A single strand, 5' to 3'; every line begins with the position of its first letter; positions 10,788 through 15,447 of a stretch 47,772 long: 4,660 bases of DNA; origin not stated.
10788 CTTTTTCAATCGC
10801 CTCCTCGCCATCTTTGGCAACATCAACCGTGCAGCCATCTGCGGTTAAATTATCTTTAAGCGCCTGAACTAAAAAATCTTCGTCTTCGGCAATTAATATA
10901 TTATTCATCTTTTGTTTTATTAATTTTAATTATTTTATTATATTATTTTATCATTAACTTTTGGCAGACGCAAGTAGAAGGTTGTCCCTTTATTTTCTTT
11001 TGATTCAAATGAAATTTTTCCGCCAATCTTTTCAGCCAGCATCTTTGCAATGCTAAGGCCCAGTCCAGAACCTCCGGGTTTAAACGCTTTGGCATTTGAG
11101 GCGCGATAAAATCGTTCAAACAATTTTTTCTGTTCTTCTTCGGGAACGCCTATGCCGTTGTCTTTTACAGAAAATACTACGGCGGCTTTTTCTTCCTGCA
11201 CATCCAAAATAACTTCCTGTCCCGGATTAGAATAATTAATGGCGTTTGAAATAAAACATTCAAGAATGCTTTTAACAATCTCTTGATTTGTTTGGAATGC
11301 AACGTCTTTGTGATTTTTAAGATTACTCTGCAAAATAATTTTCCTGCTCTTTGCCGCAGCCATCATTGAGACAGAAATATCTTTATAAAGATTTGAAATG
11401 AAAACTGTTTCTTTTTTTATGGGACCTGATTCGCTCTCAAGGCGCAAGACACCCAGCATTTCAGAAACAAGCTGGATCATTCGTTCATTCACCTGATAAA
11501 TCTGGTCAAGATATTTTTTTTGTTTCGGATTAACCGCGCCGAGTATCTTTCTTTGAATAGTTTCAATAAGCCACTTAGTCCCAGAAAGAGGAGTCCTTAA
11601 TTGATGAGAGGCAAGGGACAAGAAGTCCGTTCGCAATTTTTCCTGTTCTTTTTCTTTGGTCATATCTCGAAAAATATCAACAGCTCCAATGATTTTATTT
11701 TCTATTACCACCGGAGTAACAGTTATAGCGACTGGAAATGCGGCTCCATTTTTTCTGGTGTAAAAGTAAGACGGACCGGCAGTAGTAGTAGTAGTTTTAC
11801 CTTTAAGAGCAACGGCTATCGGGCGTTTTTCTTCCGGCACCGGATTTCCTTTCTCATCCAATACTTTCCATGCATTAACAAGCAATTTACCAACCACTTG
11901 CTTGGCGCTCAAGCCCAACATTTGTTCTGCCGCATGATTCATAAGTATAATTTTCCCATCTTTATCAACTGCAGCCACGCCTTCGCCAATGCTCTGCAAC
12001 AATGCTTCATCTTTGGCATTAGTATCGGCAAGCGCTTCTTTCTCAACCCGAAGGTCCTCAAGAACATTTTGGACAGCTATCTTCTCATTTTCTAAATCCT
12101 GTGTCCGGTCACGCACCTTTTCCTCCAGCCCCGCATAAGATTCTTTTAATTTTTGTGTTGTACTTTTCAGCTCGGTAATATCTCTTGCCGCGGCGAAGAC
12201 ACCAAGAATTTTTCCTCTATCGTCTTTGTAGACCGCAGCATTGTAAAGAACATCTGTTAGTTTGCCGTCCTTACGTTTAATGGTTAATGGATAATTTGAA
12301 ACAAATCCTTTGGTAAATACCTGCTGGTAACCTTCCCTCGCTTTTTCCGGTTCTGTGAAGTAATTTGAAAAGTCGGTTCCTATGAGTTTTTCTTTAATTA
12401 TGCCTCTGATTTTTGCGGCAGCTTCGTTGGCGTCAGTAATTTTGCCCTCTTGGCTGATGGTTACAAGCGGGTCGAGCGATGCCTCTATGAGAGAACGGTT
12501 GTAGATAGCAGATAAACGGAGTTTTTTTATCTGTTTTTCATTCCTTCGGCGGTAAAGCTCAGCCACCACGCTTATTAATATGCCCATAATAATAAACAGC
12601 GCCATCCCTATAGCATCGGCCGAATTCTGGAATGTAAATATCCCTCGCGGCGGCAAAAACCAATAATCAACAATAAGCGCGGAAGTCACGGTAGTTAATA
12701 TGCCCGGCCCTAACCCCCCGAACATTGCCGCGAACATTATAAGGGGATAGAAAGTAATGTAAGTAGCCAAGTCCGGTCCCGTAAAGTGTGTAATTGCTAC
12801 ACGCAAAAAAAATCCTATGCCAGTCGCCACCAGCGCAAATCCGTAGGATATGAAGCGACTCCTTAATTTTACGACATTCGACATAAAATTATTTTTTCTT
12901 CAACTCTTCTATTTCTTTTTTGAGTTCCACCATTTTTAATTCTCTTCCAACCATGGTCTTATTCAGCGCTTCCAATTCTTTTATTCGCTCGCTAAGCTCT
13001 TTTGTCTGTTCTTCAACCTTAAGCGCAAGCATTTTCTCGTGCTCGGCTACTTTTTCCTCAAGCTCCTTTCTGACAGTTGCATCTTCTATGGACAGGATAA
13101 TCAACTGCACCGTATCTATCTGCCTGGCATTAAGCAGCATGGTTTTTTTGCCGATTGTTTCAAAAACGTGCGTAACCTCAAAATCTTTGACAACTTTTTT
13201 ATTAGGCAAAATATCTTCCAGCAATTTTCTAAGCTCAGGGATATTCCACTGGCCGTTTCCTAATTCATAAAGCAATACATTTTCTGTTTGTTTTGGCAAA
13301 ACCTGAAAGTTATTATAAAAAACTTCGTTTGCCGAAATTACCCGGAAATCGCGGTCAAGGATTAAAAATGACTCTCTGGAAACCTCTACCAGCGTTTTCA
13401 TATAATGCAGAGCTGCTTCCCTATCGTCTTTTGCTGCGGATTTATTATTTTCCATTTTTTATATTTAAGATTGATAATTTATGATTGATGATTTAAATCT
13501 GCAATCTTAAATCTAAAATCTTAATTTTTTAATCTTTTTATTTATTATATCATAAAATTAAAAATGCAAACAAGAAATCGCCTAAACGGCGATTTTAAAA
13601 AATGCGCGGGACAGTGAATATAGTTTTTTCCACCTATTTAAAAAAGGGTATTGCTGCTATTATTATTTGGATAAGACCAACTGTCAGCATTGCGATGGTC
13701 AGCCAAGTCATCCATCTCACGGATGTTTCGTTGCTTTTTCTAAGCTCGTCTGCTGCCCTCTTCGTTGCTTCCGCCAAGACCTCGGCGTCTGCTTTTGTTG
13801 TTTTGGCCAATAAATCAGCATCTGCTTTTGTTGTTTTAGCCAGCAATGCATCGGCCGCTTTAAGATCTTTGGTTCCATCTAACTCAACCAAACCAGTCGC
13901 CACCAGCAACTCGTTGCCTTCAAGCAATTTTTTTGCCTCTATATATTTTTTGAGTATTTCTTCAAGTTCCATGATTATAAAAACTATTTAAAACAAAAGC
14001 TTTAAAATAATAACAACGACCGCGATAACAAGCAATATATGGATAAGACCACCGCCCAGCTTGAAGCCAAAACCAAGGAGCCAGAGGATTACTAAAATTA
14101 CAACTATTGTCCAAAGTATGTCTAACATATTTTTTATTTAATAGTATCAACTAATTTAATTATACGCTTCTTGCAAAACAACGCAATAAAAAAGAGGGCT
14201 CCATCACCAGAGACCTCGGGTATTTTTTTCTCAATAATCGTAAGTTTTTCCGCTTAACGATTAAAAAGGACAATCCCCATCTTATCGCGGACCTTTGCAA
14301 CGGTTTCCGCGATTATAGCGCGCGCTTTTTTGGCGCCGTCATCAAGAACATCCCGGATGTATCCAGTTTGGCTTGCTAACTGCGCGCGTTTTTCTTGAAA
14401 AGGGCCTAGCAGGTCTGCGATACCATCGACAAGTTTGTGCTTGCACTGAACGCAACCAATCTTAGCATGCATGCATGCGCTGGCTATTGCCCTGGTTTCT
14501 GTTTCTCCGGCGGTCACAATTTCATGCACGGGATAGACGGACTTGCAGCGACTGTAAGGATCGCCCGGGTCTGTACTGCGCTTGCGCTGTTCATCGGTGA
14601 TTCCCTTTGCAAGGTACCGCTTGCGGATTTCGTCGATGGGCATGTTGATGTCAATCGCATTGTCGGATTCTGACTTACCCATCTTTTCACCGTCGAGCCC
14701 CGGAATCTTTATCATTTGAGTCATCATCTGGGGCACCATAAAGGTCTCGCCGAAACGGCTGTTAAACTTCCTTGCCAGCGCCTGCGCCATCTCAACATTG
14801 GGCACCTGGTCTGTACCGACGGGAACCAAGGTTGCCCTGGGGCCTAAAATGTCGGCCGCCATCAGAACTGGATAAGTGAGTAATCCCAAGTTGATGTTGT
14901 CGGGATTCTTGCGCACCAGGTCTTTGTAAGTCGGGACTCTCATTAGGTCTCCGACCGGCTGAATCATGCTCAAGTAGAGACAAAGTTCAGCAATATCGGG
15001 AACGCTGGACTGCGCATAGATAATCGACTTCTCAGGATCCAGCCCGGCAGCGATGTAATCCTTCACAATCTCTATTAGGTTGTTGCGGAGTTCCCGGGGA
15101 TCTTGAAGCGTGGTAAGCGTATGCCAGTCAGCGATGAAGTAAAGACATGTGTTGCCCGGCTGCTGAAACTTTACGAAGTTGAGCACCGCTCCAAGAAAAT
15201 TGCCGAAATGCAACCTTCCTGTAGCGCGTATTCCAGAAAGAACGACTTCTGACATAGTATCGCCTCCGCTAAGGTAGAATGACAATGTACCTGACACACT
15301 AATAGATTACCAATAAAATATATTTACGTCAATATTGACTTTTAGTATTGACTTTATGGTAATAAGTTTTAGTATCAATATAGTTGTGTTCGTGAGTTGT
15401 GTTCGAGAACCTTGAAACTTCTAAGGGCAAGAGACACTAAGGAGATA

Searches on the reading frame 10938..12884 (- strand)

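Call 7: search_protein_families(library=pfam, proteins=[window:10938-12884:-], max_evalue=0.001)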
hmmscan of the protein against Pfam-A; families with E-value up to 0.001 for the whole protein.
window:10938-12884:- (648 aa): 10 families
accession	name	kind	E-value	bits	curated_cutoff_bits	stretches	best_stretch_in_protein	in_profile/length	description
PF02518.31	HATPase_c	-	9.7e-27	94.1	26.4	1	535-642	4-109/111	Histidine kinase-, DNA gyrase B-, and HSP90-like ATPase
PF13426.13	PAS_9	-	1e-25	90.4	27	2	302-410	3-103/103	PAS domain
PF00989.32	PAS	-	3.3e-23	82.3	22.6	2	293-408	4-113/113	PAS fold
PF13493.11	DUF4118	-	4.5e-19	68.7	28.4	1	14-117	1-103/107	Domain of unknown function (DUF4118)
PF08448.16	PAS_4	-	2.2e-18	66.9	23.1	2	297-412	2-109/110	PAS fold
PF13188.13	PAS_8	-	3e-13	49.6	21.8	1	293-336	4-44/65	PAS domain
PF00512.31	HisKA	-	1.2e-11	44.9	26.9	1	418-484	2-65/66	His Kinase A (phospho-acceptor) domain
PF24820.1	Diguanyl_cycl_sensor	-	2.6e-10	40.7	28.1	1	132-192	1-59/109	Diguanylate cyclase-like sensor domain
PF13581.12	HATPase_c_2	-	4.5e-05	23.9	27.4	1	544-638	39-125/127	Histidine kinase-like ATPase domain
PF12860.13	PAS_7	-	6.9e-05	23.4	27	1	296-415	1-114/115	PAS fold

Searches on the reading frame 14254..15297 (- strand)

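Call 7: search_protein_families(library=pfam, proteins=[window:14254-15297:-], max_evalue=0.001)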
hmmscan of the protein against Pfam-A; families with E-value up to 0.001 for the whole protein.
window:14254-15297:- (347 aa): 1 family
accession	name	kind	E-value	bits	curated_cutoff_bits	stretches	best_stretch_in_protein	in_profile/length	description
PF00579.31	tRNA-synt_1b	-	4.8e-54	184.1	21.1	1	19-297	8-291/292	tRNA synthetases class I (W and Y)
